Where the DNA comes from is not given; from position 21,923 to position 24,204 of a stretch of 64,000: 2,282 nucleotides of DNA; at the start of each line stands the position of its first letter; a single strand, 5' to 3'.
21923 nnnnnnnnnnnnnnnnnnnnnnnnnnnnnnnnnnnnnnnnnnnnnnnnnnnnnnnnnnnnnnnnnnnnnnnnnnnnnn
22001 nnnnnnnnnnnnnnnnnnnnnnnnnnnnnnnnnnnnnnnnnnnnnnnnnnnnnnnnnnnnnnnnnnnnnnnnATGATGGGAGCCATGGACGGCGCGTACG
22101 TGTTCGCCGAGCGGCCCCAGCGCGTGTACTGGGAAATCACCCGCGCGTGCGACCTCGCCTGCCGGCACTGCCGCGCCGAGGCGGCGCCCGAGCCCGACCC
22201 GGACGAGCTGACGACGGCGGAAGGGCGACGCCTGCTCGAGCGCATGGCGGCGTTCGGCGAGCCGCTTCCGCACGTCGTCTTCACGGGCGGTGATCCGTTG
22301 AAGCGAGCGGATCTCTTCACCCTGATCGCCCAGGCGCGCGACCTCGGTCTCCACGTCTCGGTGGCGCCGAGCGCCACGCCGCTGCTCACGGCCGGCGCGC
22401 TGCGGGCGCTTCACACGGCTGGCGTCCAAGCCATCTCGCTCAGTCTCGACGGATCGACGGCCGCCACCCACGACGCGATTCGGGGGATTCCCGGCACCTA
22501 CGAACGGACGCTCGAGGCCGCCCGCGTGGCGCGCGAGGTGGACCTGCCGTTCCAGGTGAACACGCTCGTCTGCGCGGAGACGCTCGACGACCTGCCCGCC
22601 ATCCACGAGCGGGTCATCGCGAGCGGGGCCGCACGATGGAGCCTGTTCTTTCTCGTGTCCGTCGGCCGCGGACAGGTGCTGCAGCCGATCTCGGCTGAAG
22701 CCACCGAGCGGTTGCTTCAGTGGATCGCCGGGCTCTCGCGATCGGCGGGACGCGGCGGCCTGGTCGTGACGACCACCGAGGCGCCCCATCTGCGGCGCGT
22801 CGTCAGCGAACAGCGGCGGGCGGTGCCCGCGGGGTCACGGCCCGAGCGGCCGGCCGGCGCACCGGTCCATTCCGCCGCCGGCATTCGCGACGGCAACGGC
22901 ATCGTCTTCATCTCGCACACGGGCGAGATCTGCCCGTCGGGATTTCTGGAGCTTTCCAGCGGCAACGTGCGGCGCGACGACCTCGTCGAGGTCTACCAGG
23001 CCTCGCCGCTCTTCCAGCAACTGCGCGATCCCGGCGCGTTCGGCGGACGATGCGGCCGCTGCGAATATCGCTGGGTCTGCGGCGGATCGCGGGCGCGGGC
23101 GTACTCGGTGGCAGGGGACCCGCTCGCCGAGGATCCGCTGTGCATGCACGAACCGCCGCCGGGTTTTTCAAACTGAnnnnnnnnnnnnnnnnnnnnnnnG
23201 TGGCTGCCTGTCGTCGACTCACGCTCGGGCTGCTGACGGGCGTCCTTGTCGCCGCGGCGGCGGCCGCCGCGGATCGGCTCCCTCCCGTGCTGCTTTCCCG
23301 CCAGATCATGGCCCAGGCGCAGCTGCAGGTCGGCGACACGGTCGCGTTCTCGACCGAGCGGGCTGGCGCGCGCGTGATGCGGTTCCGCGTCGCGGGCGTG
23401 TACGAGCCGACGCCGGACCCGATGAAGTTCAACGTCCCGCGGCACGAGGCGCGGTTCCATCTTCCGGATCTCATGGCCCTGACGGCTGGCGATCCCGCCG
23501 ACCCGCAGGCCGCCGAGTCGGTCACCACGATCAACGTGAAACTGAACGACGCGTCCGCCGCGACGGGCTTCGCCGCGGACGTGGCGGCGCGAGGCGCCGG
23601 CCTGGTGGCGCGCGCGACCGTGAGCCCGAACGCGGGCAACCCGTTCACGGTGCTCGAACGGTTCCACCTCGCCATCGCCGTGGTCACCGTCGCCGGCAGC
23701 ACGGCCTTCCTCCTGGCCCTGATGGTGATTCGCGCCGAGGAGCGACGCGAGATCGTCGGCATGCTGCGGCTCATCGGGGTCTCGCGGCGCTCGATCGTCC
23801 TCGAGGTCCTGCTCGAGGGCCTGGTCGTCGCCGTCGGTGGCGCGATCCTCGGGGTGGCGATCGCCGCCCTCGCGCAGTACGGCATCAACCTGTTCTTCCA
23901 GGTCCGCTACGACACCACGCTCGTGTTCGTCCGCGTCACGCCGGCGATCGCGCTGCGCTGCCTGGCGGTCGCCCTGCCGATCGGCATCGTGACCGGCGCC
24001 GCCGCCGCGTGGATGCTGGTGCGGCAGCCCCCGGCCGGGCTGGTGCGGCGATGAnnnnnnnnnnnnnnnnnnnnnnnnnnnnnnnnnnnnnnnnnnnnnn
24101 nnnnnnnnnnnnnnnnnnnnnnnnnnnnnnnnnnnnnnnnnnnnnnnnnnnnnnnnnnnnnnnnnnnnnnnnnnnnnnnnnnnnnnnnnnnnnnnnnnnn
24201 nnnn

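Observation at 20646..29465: Eight-gene co-directional cluster: BBE-type FAD oxidase, radical SAM/SPASM enzyme, AttEFGH-like ABC system, methyltransferase and GT4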

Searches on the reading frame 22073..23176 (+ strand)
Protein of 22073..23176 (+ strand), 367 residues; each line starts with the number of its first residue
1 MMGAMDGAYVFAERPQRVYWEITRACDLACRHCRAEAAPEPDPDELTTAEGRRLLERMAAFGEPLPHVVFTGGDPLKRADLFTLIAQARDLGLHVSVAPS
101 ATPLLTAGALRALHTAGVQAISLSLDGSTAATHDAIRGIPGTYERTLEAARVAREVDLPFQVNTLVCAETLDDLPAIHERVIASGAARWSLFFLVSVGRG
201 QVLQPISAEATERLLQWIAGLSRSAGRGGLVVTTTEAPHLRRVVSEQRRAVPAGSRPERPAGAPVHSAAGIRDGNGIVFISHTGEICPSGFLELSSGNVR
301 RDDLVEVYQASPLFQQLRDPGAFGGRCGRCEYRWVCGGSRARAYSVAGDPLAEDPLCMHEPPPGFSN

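Call 4: search_protein_families(library=pfam, proteins=[window:22073-23176:+], max_evalue=0.01)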
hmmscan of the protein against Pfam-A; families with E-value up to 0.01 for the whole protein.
window:22073-23176:+ (367 aa): 2 families
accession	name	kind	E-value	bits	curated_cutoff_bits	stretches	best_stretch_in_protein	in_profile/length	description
PF04055.27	Radical_SAM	-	1.4e-20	74.6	29.5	1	21-179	2-164/166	Radical SAM superfamily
PF13353.11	Fer4_12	-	0.0088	16.8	22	0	24-86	13-75/137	4Fe-4S single cluster domain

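Call 5: search_protein_families(library=ncbifam, proteins=[window:22073-23176:+], max_evalue=0.01)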
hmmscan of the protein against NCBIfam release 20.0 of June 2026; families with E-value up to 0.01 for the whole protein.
window:22073-23176:+ (367 aa): 52 families (the best 25 are shown)
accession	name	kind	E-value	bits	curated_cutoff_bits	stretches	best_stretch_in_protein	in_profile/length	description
TIGR04053.2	TIGR04053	equivalog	4.8e-135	450.5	395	1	11-361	3-366/366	TIGR04053 family radical SAM/SPASM domain-containing protein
TIGR04545.1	rSAM_ahbD_hemeb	equivalog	6.3e-92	308.6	500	1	18-361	2-339/339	heme b synthase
TIGR04055.1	rSAM_NirJ2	equivalog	1.1e-55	189.4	500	1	18-360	2-325/326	putative heme d1 biosynthesis radical SAM protein NirJ2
TIGR04051.1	rSAM_NirJ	equivalog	1.3e-45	155.9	515.45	1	18-358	4-347/354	heme d1 biosynthesis radical SAM protein NirJ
TIGR04347.1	pseudo_SAM_Halo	equivalog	6.9e-44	150.7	525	1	17-358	39-384/390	TIGR04347 family pseudo-SAM/SPASM protein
TIGR04546.1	rSAM_ahbC_deAc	equivalog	8.9e-42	143.2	650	2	17-214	40-235/390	12,18-didecarboxysiroheme deacetylase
TIGR04054.1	rSAM_NirJ1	equivalog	7.9e-36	123.5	650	1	17-358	37-381/387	putative heme d1 biosynthesis radical SAM protein NirJ1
TIGR03913.1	rad_SAM_trio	equivalog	8.2e-36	123.4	591.75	1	15-357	18-352/477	GDL motif peptide-associated radical SAM/SPASM maturase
TIGR02109.1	PQQ_syn_pqqE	equivalog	1.6e-32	112.8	381.35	2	14-188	5-176/358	pyrroloquinoline quinone biosynthesis protein PqqE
NF045574.1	sacti_mat_StsB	exception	2.1e-32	112.6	625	2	16-178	96-253/466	StsB family radical SAM/SPASM domain sactipeptide maturase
TIGR04303.1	GeoRSP_rSAM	equivalog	7.2e-32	111.2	400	2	15-169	4-152/325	GeoRSP system radical SAM/SPASM protein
TIGR04133.1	rSAM_w_lipo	hypoth_equivalog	8.9e-31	107.1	425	2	16-202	24-210/350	TIGR04133 family radical SAM/SPASM protein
TIGR03962.1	mycofact_rSAM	equivalog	4.4e-28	98.4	265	2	15-218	11-212/339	mycofactocin radical SAM maturase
TIGR04103.1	rSAM_nif11_3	equivalog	3.8e-25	88.3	725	1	16-210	5-194/412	nif11-class peptide radical SAM maturase 3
NF050035.1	rSAM_WgK_link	exception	1.8e-23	83.2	650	2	13-172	6-162/367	radical SAM/SPASM peptide maturase WgkB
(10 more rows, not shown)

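Call 27: find_related_loci(query=window:22073-23173:+, collection=metagenome_contigs, flank=10000)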
Query window:22073-23173:+ (367 aa) in metagenome_contigs; peptide patterns used: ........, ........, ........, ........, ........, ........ (x = any residue, [..] = any of these).
597 stretches matched a pattern; 232 encode a relative of the query (tblastn E <= 1e-3); the best 80 are kept; 80 distinct loci.
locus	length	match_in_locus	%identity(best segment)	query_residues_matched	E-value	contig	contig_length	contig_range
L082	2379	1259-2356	76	3-361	0e+0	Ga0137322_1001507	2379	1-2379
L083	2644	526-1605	78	5-363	0e+0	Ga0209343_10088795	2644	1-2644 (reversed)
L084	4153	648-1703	71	9-360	6e-170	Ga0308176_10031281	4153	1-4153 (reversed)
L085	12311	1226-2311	77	1-361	5e-163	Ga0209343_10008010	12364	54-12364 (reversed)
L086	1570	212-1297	68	1-361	7e-170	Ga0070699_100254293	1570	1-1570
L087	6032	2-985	76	35-361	5e-141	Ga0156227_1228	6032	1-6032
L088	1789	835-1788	75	1-317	5e-150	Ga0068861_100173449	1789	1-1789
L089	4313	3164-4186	63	9-365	4e-137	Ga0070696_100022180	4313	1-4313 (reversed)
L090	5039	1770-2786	61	9-366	8e-135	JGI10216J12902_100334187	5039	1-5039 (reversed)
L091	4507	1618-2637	61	11-361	2e-130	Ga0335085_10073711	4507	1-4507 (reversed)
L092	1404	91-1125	58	3-366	5e-137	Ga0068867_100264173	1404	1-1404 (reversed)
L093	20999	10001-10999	61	10-360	1e-125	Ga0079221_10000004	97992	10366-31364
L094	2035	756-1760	61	6-357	4e-134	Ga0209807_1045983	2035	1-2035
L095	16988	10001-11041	59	11-362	1e-125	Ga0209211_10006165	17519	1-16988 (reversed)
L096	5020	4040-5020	62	5-332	4e-126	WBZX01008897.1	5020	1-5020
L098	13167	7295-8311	61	9-366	6e-122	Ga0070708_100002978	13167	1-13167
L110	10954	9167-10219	54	9-364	7e-120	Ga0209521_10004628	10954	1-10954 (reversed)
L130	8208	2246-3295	55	8-362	2e-117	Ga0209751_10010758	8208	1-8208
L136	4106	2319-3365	56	9-362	7e-118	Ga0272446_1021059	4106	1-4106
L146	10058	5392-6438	55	8-361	2e-115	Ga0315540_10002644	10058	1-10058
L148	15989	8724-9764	54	10-361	9e-115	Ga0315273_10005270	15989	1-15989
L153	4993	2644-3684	54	10-361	3e-115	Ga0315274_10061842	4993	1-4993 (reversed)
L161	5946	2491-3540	53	10-364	3e-114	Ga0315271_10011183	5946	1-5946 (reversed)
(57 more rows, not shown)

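Call 31: search_protein_families(library=ncbifam, proteins=[L130:1023-2156:+, L153:451-1557:+, L161:3559-5100:+, L110:5677-6993:+, L146:43-942:+, L146:939-1967:+, L136:32-967:+], max_evalue=1e-10)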
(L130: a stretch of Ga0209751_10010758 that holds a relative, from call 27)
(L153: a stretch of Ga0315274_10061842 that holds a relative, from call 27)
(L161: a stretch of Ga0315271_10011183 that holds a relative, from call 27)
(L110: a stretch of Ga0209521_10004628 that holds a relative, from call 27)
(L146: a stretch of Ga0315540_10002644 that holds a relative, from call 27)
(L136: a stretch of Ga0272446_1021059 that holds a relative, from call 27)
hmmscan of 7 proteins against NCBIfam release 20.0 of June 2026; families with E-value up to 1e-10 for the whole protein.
L130:1023-2156:+ (377 aa): 3 families
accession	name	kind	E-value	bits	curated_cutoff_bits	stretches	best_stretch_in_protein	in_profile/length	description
NF009095.0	PRK12435.1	subfamily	5.8e-74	249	455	1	60-357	7-305/311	ferrochelatase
TIGR00109.1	hemH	equivalog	9.7e-63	212.5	124.6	1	56-356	4-318/322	ferrochelatase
NF000689.1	PRK00035.2-1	equivalog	3.7e-62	210.1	408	1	58-355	3-307/311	ferrochelatase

L153:451-1557:+ (368 aa): 4 families
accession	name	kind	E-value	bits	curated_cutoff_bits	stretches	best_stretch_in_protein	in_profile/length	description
TIGR01464.1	hemE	equivalog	1.8e-116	388.9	302.95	1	30-359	2-337/338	uroporphyrinogen decarboxylase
TIGR01463.1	mtaA_cmuA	subfamily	1.3e-19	70.7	235.4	1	28-351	7-328/340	MtaA/CmuA family methyltransferase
NF004889.0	PRK06252.1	subfamily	3.1e-16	59.3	244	1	29-327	9-306/340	methylcobalamin:coenzyme M methyltransferase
NF041608.1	methylcob_mtaseMtbA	equivalog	8.4e-16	58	600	1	28-360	8-336/339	methylcobamide:CoM methyltransferase MtbA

L161:3559-5100:+ (513 aa): 10 families
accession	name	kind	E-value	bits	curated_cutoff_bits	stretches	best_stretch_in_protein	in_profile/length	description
NF008845.0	PRK11883.1-5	equivalog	7.1e-105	351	560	2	29-221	8-205/468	protoporphyrinogen oxidase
TIGR00562.1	proto_IX_ox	equivalog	9.7e-76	255.2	97.85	1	29-509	6-466/470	protoporphyrinogen oxidase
NF008841.0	PRK11883.1-1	equivalog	1.8e-66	225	517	1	29-510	7-450/453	protoporphyrinogen oxidase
NF009081.0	PRK12416.1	equivalog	2.5e-50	171.8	702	2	266-509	217-459/466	protoporphyrinogen oxidase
NF005560.0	PRK07233.1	equivalog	1.4e-18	67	252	1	29-201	4-169/435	hypothetical protein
TIGR02734.1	crtI_fam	subfamily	1.9e-17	63.1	238.1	1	28-83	1-55/504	phytoene desaturase family protein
NF045637.1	carotdesatCrtDProt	equivalog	2.5e-17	62.6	580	0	29-81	2-54/485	1-hydroxycarotenoid 3,4-desaturase CrtD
TIGR03467.1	HpnE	equivalog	3.5e-16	59.6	283.05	0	29-206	2-184/430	hydroxysqualene dehydroxylase HpnE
NF008843.0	PRK11883.1-3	equivalog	7e-15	55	406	0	28-104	4-84/424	protoporphyrinogen oxidase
NF005547.0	PRK07208.1-3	equivalog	7e-11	41.5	380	0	29-119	8-96/465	hypothetical protein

L110:5677-6993:+ (438 aa): 68 families (the best 25 are shown)
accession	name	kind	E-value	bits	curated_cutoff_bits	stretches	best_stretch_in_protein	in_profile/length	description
NF000818.0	PRK00062.1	subfamily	6.1e-175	582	398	1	17-437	4-425/429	glutamate-1-semialdehyde 2,1-aminomutase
TIGR00713.1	hemL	equivalog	7.3e-163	542.1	527.3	1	19-436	2-420/423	glutamate-1-semialdehyde 2,1-aminomutase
NF009055.0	PRK12389.1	equivalog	2.4e-146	487.7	637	1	17-437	4-426/431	glutamate-1-semialdehyde 2,1-aminomutase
NF001864.0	PRK00615.1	equivalog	9.4e-104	347.4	706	1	16-421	4-411/433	glutamate-1-semialdehyde aminotransferase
NF041362.1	GntE_guanitoxin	equivalog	6.2e-88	295.2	525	1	16-426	5-423/426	guanitoxin biosynthesis PLP-dependent transaminase GntE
NF004856.0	PRK06209.1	equivalog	1.2e-63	215.3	486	1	12-436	4-413/450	glutamate-1-semialdehyde 2,1-aminomutase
NF005453.0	PRK07046.1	subfamily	1.8e-58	198.3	425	1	16-408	27-421/453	transaminase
NF002874.0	PRK03244.1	equivalog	2.4e-45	155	457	1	42-353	20-323/399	acetylornithine transaminase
NF004426.0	PRK05769.1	equivalog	2.3e-42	145.3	552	2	209-352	218-358/441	acetyl ornithine aminotransferase family protein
NF049976.1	AmadipTransam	equivalog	2.8e-42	145.1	650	1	48-409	15-381/416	2-aminoadipate transaminase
TIGR00707.1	argD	subfamily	6.1e-41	140.5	410.05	1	42-351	4-308/381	acetylornithine/succinylornithine family transaminase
NF042418.1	LysJ_Th_th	equivalog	6.9e-41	140.4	700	1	49-337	20-300/386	[LysW]-aminoadipate semialdehyde transaminase LysJ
NF005993.0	PRK08117.1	subfamily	1.1e-40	139.5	574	1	47-342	25-336/433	aspartate aminotransferase family protein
NF004718.0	PRK06062.1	subfamily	4.5e-37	127.6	472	2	210-349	215-357/454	hypothetical protein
NF002985.0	PRK03715.1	equivalog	1.2e-36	126.3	568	1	45-357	16-322/395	acetylornithine transaminase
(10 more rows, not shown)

L146:43-942:+ (299 aa): 8 families
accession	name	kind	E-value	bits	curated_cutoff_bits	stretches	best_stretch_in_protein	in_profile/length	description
NF005411.0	PRK06975.1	equivalog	3.8e-19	68.5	414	1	29-274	5-269/660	fused uroporphyrinogen-III synthase HemD/membrane protein HemX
NF004587.0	PRK05928.2-5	equivalog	1.5e-18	67.2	246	1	28-255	3-221/245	uroporphyrinogen-III synthase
NF004585.0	PRK05928.2-2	equivalog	1.4e-15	57.4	241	1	31-260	3-232/255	uroporphyrinogen-III synthase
NF004593.0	PRK05928.4-2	equivalog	7.9e-15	54.9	275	1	33-254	5-222/247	uroporphyrinogen-III synthase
NF004395.0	PRK05752.1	equivalog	3.3e-14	52.8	380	1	32-269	5-245/255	uroporphyrinogen-III synthase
NF006621.0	PRK09189.1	equivalog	1.8e-13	50.6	223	0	32-227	2-193/240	uroporphyrinogen-III synthase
NF004582.0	PRK05928.1-1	equivalog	3.4e-12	46.4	319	1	33-261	3-235/246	uroporphyrinogen-III synthase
NF004583.0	PRK05928.1-5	equivalog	5.6e-12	45.7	432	1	33-258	9-232/250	uroporphyrinogen-III synthase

L146:939-1967:+ (342 aa): 2 families
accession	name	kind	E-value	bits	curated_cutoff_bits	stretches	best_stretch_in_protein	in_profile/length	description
NF006762.1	PRK09283.1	equivalog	1.3e-131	438.8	297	1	20-340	4-325/327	porphobilinogen synthase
NF009923.0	PRK13384.1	equivalog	1.1e-106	357.1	507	1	19-341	6-326/327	porphobilinogen synthase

L136:32-967:+ (311 aa): 0 families

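Call 35: search_protein_families(library=pfam, proteins=[L082:144-1034:+, L085:3-782:+, L085:3690-4154:+, L085:4167-5237:-, L085:5223-6602:+, L084:94-615:+, L084:1787-3082:-, L089:2242-2913:+, L090:758-1342:+, L098:6504-6920:+], max_evalue=0.0001)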
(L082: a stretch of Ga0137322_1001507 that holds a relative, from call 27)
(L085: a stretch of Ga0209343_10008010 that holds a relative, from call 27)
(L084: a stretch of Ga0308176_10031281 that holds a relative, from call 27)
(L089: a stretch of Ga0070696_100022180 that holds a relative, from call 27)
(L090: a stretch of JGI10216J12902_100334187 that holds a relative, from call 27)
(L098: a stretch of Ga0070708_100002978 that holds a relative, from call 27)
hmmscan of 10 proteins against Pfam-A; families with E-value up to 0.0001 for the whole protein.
L082:144-1034:+ (296 aa): 0 families

L085:3-782:+ (259 aa): 2 families
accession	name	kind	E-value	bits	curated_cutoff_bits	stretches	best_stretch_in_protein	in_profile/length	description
PF00034.26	Cytochrom_C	-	7.1e-15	56.5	21.3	1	169-245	2-89/90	Cytochrome c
PF13442.11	Cytochrome_CBB3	-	2.9e-11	43.9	27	1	167-242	2-68/68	Cytochrome C oxidase, cbb3-type, subunit III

L085:3690-4154:+ (154 aa): 0 families

L085:4167-5237:- (356 aa): 0 families

L085:5223-6602:+ (459 aa): 2 families
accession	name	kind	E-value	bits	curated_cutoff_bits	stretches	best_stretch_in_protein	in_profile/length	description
PF07158.17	MatC_N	-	1.2e-56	191.4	23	1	22-170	1-149/149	Dicarboxylate carrier protein MatC N-terminus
PF03600.22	CitMHS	-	5.9e-30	105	31.9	2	35-354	2-286/336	Citrate transporter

L084:94-615:+ (173 aa): 1 family
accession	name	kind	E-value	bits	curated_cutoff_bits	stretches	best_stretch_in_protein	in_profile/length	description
PF05573.18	NosL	-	3.6e-07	31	24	1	40-151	3-118/131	NosL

L084:1787-3082:- (431 aa): 0 families

L089:2242-2913:+ (223 aa): 1 family
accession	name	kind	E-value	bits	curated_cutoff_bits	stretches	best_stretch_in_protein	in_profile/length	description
PF04945.19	YHS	-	4.9e-08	33.3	30.3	1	178-222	2-45/47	YHS domain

L090:758-1342:+ (194 aa): 1 family
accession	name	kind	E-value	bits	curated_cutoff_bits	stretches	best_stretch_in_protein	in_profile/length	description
PF00582.32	Usp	-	4.8e-31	108.6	24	1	13-133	3-141/141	Universal stress protein family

L098:6504-6920:+ (138 aa): 1 family
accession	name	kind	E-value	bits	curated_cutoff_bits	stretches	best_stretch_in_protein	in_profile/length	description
PF00582.32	Usp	-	1e-31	110.8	24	1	17-137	3-141/141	Universal stress protein family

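Call 75: search_protein_families(library=ncbifam, proteins=[L161:2368-3543:+, L130:2246-3295:+, L110:9167-10219:+, L148:8724-9764:+, L085:1226-2311:+], max_evalue=1e-60)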
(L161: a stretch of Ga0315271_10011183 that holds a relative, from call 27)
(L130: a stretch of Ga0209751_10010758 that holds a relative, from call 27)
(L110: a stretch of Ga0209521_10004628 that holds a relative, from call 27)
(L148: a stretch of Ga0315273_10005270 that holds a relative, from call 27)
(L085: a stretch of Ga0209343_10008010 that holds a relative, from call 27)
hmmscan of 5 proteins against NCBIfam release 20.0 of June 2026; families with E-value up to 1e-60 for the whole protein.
L161:2368-3543:+ (391 aa): 2 families
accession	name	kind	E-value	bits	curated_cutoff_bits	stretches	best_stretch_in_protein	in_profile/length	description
TIGR04053.2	TIGR04053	equivalog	2.2e-134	448.3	395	1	44-388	4-366/366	TIGR04053 family radical SAM/SPASM domain-containing protein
TIGR04545.1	rSAM_ahbD_hemeb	equivalog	6.6e-84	282.2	500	1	49-388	1-339/339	heme b synthase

L130:2246-3295:+ (350 aa): 2 families
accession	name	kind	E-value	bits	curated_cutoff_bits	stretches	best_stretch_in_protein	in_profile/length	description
TIGR04053.2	TIGR04053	equivalog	6.3e-138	460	395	1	4-349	3-366/366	TIGR04053 family radical SAM/SPASM domain-containing protein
TIGR04545.1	rSAM_ahbD_hemeb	equivalog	1.6e-85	287.6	500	1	10-349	1-339/339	heme b synthase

L110:9167-10219:+ (351 aa): 2 families
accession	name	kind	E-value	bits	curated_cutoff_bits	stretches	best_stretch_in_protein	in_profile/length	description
TIGR04053.2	TIGR04053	equivalog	6.8e-138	459.9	395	1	3-348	3-366/366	TIGR04053 family radical SAM/SPASM domain-containing protein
TIGR04545.1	rSAM_ahbD_hemeb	equivalog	3.2e-88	296.4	500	1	9-348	1-339/339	heme b synthase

L148:8724-9764:+ (347 aa): 2 families
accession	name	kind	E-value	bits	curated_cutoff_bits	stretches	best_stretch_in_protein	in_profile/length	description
TIGR04053.2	TIGR04053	equivalog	1.4e-135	452.3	395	1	3-347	4-366/366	TIGR04053 family radical SAM/SPASM domain-containing protein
TIGR04545.1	rSAM_ahbD_hemeb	equivalog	3.3e-84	283.2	500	1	8-347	1-339/339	heme b synthase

L085:1226-2311:+ (362 aa): 2 families
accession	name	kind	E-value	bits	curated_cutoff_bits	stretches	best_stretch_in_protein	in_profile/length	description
TIGR04053.2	TIGR04053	equivalog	1.2e-135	452.5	395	1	12-362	4-366/366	TIGR04053 family radical SAM/SPASM domain-containing protein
TIGR04545.1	rSAM_ahbD_hemeb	equivalog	2e-92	310.3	500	1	18-362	2-339/339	heme b synthase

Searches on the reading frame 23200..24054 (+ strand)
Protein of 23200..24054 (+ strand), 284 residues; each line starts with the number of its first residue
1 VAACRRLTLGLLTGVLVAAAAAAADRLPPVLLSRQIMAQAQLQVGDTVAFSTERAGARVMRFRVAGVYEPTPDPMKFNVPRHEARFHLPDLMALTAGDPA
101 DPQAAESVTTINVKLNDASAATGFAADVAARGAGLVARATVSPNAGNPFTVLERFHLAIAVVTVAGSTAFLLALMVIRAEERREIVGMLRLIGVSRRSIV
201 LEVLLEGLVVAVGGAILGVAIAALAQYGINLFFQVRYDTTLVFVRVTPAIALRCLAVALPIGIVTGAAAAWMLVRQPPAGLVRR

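Call 4: search_protein_families(library=pfam, proteins=[window:23200-24054:+], max_evalue=0.01)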
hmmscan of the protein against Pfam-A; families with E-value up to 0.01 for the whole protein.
window:23200-24054:+ (284 aa): 1 family
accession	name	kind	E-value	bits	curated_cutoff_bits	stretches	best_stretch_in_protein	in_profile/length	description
PF02687.27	FtsX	-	5.3e-13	49.5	25.5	1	158-278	2-120/120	FtsX-like permease C-terminal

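Call 5: search_protein_families(library=ncbifam, proteins=[window:23200-24054:+], max_evalue=0.01)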
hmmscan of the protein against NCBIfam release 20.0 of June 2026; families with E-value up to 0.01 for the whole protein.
window:23200-24054:+ (284 aa): 3 families
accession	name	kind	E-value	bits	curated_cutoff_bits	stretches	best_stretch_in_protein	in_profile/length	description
NF038346.1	FtsX_actino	exception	3.2e-08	33.3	250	1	110-275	134-303/308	permease-like cell division protein FtsX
TIGR03434.1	ADOP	subfamily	2.2e-07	29.4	622.3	1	158-281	278-398/803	ADOP family duplicated permease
TIGR02212.1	lolCE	equivalog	3.9e-05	22.8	362.45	1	104-232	215-345/411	lipoprotein-releasing ABC transporter permease subunit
